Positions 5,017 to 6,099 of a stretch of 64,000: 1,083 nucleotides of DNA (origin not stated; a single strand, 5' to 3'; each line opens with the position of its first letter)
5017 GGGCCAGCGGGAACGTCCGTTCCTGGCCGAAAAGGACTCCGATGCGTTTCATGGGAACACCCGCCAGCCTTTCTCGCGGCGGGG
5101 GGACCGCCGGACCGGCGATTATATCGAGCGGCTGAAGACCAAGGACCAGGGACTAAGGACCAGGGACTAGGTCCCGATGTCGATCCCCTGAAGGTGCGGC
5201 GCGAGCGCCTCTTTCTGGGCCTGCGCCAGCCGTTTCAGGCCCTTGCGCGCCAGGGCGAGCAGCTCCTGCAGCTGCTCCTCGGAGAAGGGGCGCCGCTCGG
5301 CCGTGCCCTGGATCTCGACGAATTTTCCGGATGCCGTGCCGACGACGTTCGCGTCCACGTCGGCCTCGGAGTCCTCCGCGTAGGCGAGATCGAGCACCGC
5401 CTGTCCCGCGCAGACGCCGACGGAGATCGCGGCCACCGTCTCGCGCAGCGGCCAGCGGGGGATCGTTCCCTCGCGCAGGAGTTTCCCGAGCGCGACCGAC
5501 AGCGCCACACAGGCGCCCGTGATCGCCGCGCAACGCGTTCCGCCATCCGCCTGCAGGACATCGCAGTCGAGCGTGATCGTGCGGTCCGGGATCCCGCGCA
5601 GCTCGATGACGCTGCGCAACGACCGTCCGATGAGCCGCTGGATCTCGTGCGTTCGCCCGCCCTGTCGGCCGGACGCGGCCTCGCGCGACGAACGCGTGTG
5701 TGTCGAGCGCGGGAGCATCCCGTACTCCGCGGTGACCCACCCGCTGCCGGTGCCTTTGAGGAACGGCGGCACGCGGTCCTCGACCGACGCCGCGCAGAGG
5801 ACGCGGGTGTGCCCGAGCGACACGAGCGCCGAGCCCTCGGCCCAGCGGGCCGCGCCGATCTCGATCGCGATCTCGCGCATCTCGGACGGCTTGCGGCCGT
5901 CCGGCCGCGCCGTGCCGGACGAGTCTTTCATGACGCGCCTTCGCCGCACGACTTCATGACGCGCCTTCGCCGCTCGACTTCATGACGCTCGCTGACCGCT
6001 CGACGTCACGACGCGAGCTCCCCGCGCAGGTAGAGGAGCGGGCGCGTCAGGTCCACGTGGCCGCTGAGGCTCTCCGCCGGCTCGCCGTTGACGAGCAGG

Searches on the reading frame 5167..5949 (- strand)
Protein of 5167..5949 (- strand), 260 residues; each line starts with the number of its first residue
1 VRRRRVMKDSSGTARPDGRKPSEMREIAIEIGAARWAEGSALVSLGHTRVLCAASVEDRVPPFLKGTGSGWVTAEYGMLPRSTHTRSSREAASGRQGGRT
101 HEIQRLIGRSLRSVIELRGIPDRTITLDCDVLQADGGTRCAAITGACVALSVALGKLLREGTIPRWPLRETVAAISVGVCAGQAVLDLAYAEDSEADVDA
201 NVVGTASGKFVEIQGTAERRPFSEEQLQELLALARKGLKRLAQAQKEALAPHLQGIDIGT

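Call 13: search_protein_families(library=pfam, proteins=[window:5167-5949:-])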
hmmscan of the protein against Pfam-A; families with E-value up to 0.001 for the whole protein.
window:5167-5949:- (260 aa): 2 families
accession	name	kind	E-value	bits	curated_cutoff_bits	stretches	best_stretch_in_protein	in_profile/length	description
PF01138.27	RNase_PH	-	4.3e-30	105.2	25.5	1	23-152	1-126/130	3' exoribonuclease family, domain 1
PF03725.20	RNase_PH_C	-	5.5e-11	42.7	20.8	1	172-237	3-67/67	3' exoribonuclease family, domain 2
